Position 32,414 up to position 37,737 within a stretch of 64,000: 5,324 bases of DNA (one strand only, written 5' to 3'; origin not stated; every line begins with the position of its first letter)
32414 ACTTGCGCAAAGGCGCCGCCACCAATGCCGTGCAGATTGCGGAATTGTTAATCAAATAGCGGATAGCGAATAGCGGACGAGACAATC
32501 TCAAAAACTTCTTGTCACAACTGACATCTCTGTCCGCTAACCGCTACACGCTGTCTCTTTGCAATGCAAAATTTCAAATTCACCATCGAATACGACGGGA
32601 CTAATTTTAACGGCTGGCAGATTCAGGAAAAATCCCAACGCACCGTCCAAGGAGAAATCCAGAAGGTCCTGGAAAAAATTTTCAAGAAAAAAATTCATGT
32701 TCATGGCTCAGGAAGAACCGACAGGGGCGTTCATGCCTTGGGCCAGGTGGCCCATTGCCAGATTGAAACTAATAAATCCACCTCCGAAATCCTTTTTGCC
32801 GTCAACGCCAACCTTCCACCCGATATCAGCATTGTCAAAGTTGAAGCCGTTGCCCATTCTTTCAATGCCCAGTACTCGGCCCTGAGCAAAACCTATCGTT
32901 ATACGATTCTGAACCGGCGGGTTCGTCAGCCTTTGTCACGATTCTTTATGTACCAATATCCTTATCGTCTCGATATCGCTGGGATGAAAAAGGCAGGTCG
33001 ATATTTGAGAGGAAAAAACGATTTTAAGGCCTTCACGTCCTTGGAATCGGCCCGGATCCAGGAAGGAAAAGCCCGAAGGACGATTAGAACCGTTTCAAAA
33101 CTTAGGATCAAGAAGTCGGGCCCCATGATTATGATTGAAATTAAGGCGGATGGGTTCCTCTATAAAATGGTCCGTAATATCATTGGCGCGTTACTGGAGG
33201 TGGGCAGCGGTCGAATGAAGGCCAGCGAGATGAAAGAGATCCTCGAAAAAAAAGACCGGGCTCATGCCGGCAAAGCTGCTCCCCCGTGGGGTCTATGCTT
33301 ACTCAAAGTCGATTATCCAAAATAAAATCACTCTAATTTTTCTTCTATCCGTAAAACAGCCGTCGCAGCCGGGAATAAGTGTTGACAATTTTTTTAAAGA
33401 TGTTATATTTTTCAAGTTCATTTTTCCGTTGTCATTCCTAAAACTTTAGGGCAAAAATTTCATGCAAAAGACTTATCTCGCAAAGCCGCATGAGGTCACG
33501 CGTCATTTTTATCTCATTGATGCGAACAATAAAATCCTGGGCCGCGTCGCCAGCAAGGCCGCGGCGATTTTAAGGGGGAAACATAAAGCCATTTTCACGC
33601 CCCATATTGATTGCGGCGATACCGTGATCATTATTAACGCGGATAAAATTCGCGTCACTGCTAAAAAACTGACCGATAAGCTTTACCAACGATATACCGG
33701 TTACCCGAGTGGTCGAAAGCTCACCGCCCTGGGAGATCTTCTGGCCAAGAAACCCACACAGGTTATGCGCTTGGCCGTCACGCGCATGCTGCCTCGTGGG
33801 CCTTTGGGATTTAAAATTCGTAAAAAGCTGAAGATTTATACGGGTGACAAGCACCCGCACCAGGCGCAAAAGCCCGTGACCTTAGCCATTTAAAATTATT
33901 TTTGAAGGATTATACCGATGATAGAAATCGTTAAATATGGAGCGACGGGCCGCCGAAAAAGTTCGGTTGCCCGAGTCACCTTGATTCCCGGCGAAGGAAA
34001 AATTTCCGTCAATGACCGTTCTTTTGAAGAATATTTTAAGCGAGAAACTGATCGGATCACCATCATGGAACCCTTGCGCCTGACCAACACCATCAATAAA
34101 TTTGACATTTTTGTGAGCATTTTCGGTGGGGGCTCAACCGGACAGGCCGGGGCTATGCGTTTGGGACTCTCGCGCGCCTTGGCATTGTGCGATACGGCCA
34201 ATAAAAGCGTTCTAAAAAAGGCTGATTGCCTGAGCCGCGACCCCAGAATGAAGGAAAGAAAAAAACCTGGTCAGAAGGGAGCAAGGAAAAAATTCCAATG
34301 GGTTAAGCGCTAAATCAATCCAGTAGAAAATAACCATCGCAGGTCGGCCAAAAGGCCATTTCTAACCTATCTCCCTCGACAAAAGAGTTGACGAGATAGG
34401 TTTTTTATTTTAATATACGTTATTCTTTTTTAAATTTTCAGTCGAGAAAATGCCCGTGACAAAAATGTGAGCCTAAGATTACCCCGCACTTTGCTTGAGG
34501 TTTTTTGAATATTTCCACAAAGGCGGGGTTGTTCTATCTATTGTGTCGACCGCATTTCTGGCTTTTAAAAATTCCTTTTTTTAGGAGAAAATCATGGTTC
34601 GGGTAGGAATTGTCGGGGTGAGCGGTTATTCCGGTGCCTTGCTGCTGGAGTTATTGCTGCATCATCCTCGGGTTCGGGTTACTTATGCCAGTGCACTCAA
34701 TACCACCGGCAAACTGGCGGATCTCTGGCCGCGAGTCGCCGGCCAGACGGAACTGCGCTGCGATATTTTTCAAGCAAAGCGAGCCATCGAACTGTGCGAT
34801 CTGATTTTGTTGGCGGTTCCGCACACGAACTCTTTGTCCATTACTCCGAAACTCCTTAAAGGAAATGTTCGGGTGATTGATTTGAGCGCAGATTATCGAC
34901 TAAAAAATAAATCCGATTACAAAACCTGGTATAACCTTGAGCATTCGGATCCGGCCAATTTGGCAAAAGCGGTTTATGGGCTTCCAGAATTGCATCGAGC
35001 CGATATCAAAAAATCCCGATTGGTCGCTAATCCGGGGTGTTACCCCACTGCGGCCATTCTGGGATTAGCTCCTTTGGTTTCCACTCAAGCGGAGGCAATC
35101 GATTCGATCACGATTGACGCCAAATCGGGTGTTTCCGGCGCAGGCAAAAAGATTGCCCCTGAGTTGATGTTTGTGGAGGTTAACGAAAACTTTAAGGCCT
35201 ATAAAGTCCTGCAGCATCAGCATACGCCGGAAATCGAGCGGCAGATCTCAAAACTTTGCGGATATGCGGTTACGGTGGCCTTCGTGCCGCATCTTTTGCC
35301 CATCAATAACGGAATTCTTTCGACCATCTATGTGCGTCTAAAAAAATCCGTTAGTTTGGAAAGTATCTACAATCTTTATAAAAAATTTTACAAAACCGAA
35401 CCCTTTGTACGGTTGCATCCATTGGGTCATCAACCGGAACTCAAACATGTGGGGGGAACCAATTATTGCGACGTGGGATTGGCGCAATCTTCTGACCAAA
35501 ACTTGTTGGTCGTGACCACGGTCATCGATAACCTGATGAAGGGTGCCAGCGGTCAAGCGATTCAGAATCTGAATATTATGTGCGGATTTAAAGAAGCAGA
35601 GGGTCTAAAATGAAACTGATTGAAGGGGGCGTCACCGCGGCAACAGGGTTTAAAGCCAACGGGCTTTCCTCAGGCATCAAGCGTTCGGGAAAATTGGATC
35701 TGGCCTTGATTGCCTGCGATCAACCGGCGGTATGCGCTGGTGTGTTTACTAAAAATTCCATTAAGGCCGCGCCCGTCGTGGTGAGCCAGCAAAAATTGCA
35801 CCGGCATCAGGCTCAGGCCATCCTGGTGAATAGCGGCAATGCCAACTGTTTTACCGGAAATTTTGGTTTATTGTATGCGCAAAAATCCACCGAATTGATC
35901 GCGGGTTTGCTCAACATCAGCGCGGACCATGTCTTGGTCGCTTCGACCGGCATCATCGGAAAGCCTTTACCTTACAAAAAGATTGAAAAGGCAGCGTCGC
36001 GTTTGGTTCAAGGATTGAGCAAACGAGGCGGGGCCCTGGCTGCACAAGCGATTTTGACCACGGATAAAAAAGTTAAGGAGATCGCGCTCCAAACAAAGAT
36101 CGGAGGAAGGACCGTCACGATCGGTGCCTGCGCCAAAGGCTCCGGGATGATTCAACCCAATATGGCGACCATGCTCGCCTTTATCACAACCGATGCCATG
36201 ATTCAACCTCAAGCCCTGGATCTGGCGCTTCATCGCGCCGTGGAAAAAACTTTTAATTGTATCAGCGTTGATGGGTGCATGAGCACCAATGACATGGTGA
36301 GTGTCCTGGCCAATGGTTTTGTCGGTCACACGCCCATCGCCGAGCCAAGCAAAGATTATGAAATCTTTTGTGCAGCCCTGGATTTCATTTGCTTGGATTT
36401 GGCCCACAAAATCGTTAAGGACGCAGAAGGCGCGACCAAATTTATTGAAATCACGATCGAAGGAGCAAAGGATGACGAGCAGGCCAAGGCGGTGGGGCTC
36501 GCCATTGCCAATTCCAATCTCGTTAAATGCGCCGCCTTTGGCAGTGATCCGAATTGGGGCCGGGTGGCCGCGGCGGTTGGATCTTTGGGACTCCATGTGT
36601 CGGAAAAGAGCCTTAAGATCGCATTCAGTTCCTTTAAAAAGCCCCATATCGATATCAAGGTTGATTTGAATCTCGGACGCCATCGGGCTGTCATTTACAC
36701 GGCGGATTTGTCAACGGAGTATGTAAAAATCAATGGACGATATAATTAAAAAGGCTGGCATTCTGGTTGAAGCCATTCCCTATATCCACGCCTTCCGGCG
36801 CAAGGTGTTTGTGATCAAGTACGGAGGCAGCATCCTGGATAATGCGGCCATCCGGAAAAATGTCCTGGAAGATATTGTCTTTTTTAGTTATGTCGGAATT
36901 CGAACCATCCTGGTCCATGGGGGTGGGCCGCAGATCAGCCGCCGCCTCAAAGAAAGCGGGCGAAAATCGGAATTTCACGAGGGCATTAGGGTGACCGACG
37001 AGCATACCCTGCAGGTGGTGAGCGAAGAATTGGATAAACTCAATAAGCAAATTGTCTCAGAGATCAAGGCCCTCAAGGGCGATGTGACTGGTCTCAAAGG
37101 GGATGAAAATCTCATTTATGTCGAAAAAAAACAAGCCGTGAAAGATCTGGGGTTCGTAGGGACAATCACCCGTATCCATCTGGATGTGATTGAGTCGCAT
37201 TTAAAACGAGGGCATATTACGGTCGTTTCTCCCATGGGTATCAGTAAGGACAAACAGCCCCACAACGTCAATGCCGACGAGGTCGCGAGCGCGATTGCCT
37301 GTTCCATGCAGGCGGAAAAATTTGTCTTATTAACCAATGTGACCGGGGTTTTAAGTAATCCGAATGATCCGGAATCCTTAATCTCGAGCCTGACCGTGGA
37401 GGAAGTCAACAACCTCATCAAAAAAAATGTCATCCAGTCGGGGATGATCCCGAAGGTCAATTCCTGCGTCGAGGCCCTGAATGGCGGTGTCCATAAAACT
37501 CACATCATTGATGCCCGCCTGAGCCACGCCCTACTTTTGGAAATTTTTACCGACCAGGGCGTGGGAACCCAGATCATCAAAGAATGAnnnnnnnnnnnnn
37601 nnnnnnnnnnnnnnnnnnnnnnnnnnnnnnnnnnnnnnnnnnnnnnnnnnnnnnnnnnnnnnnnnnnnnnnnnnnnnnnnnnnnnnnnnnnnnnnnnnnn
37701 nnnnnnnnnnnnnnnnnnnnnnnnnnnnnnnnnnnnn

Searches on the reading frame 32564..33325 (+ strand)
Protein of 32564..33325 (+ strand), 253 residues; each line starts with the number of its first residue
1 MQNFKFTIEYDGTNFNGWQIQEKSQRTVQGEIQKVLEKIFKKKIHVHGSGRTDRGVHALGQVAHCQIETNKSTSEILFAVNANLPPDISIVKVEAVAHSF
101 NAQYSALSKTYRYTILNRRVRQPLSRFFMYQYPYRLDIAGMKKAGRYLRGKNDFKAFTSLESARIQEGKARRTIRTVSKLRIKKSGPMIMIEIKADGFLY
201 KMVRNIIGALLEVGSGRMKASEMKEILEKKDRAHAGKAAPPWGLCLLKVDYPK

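Call 60: search_protein_families(library=pfam, max_evalue=0.00001, proteins=[window:32564-33325:+])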
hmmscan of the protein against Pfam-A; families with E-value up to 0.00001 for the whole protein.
window:32564-33325:+ (253 aa): 1 family
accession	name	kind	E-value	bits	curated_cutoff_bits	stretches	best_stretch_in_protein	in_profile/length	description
PF01416.25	PseudoU_synth_1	-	2.2e-41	141.1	23.3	2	146-252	3-108/108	tRNA pseudouridine synthase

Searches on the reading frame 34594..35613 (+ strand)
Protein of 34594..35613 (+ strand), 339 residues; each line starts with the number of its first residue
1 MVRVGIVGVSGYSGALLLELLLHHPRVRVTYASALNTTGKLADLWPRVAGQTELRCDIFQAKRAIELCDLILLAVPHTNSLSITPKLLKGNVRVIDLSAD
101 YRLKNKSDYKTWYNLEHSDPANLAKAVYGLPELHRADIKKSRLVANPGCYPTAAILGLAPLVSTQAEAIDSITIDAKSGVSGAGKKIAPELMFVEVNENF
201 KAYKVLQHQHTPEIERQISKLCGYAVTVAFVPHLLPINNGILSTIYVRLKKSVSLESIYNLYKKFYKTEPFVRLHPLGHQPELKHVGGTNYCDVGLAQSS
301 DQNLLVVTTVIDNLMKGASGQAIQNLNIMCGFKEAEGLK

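Call 61: search_protein_families(library=pfam, max_evalue=0.00001, proteins=[window:34594-35613:+])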
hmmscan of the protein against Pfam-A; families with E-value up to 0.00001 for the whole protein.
window:34594-35613:+ (339 aa): 3 families
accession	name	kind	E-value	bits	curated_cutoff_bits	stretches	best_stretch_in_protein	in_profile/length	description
PF22698.1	Semialdhyde_dhC_1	-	4.3e-59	199.5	27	1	149-313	1-165/165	Semialdehyde dehydrogenase, dimerisation domain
PF01118.30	Semialdhyde_dh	-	8.2e-25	88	26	1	3-140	1-120/121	Semialdehyde dehydrogenase, NAD binding domain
PF02774.23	Semialdhyde_dhC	-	2.7e-24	86.8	26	1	158-316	1-184/184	Semialdehyde dehydrogenase, dimerisation domain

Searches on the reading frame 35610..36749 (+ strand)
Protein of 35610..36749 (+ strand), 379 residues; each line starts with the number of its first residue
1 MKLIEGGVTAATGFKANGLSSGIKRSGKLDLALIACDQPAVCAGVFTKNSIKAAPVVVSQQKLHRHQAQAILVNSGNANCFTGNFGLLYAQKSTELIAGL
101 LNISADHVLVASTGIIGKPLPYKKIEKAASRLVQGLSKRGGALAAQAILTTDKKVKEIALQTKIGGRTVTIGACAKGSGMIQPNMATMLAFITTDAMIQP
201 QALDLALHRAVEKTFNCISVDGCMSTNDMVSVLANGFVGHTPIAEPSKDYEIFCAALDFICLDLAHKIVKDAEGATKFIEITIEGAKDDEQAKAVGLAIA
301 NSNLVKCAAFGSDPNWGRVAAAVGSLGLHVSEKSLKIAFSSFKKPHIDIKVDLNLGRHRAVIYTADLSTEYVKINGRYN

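Call 61: search_protein_families(library=pfam, max_evalue=0.00001, proteins=[window:35610-36749:+])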
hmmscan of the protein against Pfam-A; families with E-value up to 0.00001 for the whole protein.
window:35610-36749:+ (379 aa): 1 family
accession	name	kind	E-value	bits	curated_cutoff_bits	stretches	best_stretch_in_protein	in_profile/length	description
PF01960.23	ArgJ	-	6.7e-132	440.2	32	2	16-341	2-318/377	ArgJ family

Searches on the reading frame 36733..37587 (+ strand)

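Call 61: search_protein_families(library=pfam, max_evalue=0.00001, proteins=[window:36733-37587:+])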
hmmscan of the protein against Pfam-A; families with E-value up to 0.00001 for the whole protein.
window:36733-37587:+ (284 aa): 1 family
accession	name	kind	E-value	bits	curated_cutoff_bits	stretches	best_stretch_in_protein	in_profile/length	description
PF00696.33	AA_kinase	-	1.7e-41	142.9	24.9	1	24-260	1-234/234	Amino acid kinase family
